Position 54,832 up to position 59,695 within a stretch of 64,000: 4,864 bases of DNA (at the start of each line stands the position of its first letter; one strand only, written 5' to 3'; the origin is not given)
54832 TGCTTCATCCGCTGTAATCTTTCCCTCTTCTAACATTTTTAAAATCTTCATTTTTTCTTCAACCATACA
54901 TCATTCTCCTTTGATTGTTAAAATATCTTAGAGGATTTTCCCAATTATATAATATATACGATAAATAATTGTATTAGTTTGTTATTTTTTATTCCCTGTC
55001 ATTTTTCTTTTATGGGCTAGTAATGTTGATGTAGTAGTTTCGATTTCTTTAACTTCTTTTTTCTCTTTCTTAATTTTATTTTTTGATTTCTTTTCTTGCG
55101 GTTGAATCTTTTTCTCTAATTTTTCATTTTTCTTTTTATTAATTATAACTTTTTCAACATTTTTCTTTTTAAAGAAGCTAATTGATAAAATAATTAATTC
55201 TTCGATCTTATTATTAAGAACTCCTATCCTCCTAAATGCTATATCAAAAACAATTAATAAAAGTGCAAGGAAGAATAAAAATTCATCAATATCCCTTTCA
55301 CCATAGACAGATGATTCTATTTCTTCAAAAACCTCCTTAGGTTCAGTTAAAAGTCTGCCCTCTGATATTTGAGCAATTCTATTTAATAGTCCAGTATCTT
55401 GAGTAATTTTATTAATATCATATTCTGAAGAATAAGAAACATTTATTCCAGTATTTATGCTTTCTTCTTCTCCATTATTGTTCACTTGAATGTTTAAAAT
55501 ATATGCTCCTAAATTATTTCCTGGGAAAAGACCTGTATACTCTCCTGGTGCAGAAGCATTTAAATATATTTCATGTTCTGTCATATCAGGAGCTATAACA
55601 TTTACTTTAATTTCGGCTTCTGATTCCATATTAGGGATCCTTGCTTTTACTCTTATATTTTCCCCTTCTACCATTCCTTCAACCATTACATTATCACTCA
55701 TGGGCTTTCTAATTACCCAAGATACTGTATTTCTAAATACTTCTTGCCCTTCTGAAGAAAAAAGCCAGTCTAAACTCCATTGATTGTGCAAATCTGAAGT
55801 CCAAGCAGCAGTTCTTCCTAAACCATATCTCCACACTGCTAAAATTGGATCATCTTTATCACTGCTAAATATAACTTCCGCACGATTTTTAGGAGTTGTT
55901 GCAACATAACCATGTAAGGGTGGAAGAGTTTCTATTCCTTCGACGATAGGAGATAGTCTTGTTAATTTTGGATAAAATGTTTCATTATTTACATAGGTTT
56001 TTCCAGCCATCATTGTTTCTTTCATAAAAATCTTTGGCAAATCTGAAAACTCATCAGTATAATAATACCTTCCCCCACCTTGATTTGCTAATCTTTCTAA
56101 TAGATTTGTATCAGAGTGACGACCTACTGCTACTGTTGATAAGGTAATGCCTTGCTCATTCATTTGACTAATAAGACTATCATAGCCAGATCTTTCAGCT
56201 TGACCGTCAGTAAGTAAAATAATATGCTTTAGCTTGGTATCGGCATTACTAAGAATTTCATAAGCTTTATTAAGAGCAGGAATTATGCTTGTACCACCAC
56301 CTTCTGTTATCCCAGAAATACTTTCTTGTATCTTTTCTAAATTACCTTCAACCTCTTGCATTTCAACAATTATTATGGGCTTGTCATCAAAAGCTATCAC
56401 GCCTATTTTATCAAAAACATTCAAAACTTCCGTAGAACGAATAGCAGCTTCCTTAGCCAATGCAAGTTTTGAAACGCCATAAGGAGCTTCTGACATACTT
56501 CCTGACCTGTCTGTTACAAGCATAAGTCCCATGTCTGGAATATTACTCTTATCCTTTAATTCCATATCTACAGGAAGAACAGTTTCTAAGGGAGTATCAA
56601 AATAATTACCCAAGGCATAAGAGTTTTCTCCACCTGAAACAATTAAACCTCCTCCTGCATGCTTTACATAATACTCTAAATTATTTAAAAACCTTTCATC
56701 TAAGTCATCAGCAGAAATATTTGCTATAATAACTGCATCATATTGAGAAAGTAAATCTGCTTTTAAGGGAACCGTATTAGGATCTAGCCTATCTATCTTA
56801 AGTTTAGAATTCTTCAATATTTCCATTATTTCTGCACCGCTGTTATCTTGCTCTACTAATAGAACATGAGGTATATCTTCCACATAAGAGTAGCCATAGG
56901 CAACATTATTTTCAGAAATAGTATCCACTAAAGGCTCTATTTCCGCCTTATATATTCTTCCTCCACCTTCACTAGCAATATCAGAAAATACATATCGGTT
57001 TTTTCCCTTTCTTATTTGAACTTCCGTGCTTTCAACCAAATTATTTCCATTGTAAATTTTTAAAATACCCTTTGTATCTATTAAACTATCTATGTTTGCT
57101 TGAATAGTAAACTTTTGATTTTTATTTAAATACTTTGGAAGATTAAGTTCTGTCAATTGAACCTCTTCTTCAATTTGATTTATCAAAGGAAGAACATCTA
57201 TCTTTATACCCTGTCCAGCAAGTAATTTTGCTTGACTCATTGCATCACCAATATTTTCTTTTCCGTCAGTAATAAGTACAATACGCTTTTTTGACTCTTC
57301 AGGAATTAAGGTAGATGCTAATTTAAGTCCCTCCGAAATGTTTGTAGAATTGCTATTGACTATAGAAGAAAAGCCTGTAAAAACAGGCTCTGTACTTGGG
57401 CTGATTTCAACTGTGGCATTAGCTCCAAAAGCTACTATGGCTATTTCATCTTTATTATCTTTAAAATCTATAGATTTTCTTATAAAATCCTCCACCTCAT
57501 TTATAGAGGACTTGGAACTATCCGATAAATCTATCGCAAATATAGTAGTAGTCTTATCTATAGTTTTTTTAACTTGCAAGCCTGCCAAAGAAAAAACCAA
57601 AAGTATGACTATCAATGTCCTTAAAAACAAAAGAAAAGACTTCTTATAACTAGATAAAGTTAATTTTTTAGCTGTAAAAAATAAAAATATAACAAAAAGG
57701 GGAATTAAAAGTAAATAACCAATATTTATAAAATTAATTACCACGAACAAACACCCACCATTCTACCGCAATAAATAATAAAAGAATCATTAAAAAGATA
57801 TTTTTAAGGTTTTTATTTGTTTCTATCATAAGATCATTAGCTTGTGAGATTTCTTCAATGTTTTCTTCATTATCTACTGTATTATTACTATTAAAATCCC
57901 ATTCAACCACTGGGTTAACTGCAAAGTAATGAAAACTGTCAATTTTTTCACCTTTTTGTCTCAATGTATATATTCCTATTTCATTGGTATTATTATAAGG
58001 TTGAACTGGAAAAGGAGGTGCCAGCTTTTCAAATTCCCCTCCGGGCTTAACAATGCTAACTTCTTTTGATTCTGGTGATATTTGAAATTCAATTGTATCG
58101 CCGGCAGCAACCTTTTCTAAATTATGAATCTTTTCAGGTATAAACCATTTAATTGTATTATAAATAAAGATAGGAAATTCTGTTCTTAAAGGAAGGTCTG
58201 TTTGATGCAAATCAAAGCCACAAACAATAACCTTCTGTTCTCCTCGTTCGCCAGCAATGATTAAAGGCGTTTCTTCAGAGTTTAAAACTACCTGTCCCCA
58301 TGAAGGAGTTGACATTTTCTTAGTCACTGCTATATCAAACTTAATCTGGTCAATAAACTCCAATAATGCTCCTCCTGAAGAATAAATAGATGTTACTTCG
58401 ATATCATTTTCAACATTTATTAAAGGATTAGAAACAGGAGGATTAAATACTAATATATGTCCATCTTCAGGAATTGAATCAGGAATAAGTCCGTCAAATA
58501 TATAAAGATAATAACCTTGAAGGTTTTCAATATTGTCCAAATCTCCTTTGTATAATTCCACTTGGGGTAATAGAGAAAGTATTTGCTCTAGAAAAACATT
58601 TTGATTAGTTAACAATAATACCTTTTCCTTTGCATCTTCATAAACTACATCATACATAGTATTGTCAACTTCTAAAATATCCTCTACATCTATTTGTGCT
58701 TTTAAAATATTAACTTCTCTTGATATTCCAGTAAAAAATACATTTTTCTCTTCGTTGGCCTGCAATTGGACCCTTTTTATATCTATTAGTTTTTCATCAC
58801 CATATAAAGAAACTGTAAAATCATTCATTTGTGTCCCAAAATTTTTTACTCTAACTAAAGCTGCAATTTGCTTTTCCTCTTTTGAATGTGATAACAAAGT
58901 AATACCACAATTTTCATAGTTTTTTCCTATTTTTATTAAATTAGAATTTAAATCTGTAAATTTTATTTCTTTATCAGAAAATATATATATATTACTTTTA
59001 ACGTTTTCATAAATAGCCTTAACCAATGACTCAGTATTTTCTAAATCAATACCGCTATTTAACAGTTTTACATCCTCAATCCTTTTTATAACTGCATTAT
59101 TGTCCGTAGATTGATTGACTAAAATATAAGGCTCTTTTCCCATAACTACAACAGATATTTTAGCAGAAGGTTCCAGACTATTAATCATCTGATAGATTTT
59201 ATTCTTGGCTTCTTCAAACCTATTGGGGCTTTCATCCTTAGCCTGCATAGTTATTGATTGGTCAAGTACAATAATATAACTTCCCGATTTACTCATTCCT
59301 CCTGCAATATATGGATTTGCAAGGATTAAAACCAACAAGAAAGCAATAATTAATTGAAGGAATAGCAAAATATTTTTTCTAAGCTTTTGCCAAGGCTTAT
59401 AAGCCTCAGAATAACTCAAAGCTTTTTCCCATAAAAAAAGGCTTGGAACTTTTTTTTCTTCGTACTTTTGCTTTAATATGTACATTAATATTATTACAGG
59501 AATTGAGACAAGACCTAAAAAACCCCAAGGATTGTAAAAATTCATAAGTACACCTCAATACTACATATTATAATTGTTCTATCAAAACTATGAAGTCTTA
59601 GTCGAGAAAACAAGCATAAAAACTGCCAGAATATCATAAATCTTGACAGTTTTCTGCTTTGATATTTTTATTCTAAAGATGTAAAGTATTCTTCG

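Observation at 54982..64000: Uncharacterised envelope module: unknown protein, ABC-2 exporter, 3-TM coiled-coil/(GQ)n protein and two double-anchored VWA (BatA-type) proteins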

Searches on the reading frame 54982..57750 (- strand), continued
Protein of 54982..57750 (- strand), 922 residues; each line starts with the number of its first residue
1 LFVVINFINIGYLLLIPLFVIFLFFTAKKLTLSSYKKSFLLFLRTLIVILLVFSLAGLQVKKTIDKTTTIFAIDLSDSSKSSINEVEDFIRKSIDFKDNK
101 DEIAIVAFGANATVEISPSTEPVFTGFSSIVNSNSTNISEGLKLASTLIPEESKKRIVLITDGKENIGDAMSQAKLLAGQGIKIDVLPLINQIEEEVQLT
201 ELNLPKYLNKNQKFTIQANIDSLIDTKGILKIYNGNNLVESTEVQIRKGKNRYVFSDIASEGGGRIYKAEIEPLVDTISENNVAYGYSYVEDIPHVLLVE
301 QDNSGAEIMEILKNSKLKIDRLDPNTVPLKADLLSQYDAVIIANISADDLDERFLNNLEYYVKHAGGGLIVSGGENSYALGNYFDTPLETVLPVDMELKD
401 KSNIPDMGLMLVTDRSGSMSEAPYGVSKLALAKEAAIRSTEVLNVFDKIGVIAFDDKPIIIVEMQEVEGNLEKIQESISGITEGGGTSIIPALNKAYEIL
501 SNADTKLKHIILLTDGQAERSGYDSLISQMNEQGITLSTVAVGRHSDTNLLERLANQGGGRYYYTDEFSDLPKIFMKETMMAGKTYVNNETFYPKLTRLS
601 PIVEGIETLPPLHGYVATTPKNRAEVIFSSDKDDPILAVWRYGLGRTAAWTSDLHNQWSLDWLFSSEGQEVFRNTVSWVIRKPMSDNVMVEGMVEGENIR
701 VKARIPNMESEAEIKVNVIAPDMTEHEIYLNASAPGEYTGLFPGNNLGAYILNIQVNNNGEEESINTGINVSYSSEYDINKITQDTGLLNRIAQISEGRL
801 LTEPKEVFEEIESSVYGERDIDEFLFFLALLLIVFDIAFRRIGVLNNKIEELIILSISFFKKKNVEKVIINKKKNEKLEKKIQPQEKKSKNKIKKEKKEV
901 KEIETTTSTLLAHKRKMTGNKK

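Call 82: search_protein_families(library=pfam, proteins=[L090:2801-6184:+, L081:1140-1556:+, L081:1519-2586:+, L081:2953-3651:+, L081:3773-4276:+, L081:4304-5056:+, L081:4977-6113:+, L073:7002-8648:+, L012:12918-14450:+], max_evalue=0.001)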
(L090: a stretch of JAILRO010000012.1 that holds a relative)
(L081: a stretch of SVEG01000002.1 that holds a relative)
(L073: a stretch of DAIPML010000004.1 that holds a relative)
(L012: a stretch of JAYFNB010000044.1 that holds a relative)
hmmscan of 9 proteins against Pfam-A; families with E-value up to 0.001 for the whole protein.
L090:2801-6184:+ (1128 aa): 4 families
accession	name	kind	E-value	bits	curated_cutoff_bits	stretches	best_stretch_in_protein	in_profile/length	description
PF00563.25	EAL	-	1.4e-47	162.5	31.3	1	521-743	8-236/236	EAL domain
PF13377.12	Peripla_BP_3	-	3.6e-25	89.4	26.5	1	124-285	1-167/167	Periplasmic binding protein-like domain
PF00532.27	Peripla_BP_1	-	1.9e-14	54.3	22.2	1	89-282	74-279/281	Periplasmic binding proteins and sugar binding domain of LacI family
PF13407.12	Peripla_BP_4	-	1.7e-07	31.5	35.1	1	124-239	115-225/258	Periplasmic binding protein domain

L081:1140-1556:+ (139 aa): 5 families
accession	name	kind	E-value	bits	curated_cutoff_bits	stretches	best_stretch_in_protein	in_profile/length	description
PF00583.31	Acetyltransf_1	-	5.9e-16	59.2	20.7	1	10-114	7-116/116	Acetyltransferase (GNAT) family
PF13508.13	Acetyltransf_7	-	1.4e-15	57.9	27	1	36-115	5-83/84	Acetyltransferase (GNAT) domain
PF13673.13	Acetyltransf_10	-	2.3e-11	44.2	23.6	1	24-118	19-111/128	Acetyltransferase (GNAT) domain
PF08445.16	FR47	-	1.5e-05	25.4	22.1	1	64-115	27-78/86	FR47-like protein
PF13527.13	Acetyltransf_9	-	5.2e-05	23.7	25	1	62-115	76-125/127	Acetyltransferase (GNAT) domain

L081:1519-2586:+ (356 aa): 0 families

L081:2953-3651:+ (233 aa): 1 family
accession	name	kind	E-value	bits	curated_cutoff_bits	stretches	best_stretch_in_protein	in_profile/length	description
PF03575.23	Peptidase_S51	-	9.6e-35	120.6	23.9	1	5-199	2-201/206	Peptidase family S51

L081:3773-4276:+ (168 aa): 0 families

L081:4304-5056:+ (251 aa): 2 families
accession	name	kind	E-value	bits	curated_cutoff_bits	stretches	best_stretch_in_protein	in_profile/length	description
PF04055.27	Radical_SAM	-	7.9e-14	52.6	29.5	1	14-137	2-131/166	Radical SAM superfamily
PF13353.11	Fer4_12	-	0.00014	22.6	22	1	18-98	14-95/137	4Fe-4S single cluster domain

L081:4977-6113:+ (379 aa): 0 families

L073:7002-8648:+ (549 aa): 2 families
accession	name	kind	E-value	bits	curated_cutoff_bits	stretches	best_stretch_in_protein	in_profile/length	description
PF00749.27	tRNA-synt_1c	-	1.5e-70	238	23.4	1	39-366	3-313/314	tRNA synthetases class I (E and Q), catalytic domain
PF19269.4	Anticodon_2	-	1.8e-08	35.4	23.6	1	508-548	101-141/141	Anticodon binding domain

L012:12918-14450:+ (511 aa): 3 families
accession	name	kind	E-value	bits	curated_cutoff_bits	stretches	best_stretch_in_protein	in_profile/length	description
PF04294.18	VanW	-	1e-48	164.6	27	1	245-373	2-130/130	VanW like protein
PF12229.13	PG_binding_4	-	1.1e-19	71.2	22.1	1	92-203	2-112/117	Putative peptidoglycan binding domain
PF07501.17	G5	-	7.6e-10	39.3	23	1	396-458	11-74/75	G5 domain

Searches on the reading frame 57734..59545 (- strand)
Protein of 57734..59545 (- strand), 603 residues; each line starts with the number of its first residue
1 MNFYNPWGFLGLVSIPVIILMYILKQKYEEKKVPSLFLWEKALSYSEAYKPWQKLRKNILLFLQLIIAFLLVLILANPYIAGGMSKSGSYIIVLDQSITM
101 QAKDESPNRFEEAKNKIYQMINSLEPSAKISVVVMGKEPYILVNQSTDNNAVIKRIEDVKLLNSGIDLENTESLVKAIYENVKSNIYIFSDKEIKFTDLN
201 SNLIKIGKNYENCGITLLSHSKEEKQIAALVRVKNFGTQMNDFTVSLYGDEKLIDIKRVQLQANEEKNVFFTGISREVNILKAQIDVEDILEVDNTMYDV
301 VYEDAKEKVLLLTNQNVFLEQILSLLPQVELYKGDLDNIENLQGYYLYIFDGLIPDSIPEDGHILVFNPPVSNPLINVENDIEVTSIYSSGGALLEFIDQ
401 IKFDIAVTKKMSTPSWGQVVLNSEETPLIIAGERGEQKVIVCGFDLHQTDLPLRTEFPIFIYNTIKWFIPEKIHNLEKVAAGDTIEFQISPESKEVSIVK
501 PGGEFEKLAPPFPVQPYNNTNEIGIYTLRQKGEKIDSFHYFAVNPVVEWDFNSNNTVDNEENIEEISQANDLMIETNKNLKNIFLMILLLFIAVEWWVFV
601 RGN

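Call 3: search_protein_families(library=pfam, proteins=[window:57734-59545:-], max_evalue=0.01)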
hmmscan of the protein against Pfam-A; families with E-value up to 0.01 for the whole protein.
window:57734-59545:- (603 aa): 2 families
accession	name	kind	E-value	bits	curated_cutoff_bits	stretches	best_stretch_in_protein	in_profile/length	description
PF07584.16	BatA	-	6.3e-17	62.2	25.9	1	1-78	1-77/77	Aerotolerance regulator N-terminal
PF13519.12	VWA_2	-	1.2e-11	45.7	27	1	91-192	2-106/107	von Willebrand factor type A domain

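Call 5: search_protein_families(library=ncbifam, proteins=[window:57734-59545:-], max_evalue=0.01)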
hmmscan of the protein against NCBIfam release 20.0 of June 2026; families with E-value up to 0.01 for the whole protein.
window:57734-59545:- (603 aa): 3 families
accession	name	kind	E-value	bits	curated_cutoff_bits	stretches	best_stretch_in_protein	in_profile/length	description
NF010238.0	PRK13685.1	subfamily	1.5e-10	40.7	432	1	2-164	13-173/335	hypothetical protein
TIGR02226.1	two_anch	domain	6.9e-06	26.3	23.05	1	1-80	1-78/82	N-terminal double-transmembrane domain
NF047506.1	VWA_BatB_Lepto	exception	0.00021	20.5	350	1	55-160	52-159/324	VWA domain-containing protein BatB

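Call 46: search_protein_families(library=pfam, alignment_id=A5, max_evalue=0.1)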
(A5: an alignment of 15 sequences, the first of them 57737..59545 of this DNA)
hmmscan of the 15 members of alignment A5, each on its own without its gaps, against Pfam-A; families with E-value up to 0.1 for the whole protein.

A. member 1, window:57737-59545:- (603 aa): 3 families
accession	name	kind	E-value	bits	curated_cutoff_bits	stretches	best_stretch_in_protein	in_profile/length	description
PF07584.16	BatA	-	6.3e-17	62.2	25.9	1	1-78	1-77/77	Aerotolerance regulator N-terminal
PF13519.12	VWA_2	-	1.2e-11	45.7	27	1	91-192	2-106/107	von Willebrand factor type A domain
PF24157.1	DUF7408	-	0.033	14.6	27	0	396-460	105-170/174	Domain of unknown function (DUF7408)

B. families by the number of members that match (of 15 scanned): 17 families
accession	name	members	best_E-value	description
PF07584.16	BatA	15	4.1e-18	Aerotolerance regulator N-terminal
PF13519.12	VWA_2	15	4.8e-16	von Willebrand factor type A domain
PF24157.1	DUF7408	8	0.00038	Domain of unknown function (DUF7408)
PF00092.34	VWA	5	5.7e-07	von Willebrand factor type A domain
PF24156.1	DUF7407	2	1.5e-06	Domain of unknown function (DUF7407)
PF10138.15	vWA-TerF-like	2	0.00062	vWA found in TerF C terminus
PF25106.1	VWA_4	1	0.0024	von Willebrand factor A domain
PF00573.27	Ribosomal_L4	1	0.01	Ribosomal protein L4/L1 family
PF15780.11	ASH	1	0.011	Abnormal spindle-like microcephaly-assoc'd, ASPM-SPD-2-Hydin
PF23383.1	Beta-prop_IFT140_1st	1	0.018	IFT140 first beta-propeller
PF22250.1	PFF1_C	1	0.019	Vacuolar membrane protease, C-terminal domain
PF16958.10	PRP9_N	1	0.022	Pre-mRNA-splicing factor PRP9 N-terminus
PF09967.15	DUF2201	1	0.024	VWA-like domain (DUF2201)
PF01882.25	DUF58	1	0.041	Protein of unknown function DUF58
PF25037.1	VPS13_C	1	0.048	Intermembrane lipid transfer protein VPS13, C-terminal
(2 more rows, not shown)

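Call 74: search_protein_families(library=padloc, proteins=[window:57737-59545:-], max_evalue=0.001)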
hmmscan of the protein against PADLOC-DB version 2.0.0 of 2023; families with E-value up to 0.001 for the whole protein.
window:57737-59545:- (603 aa): 0 families
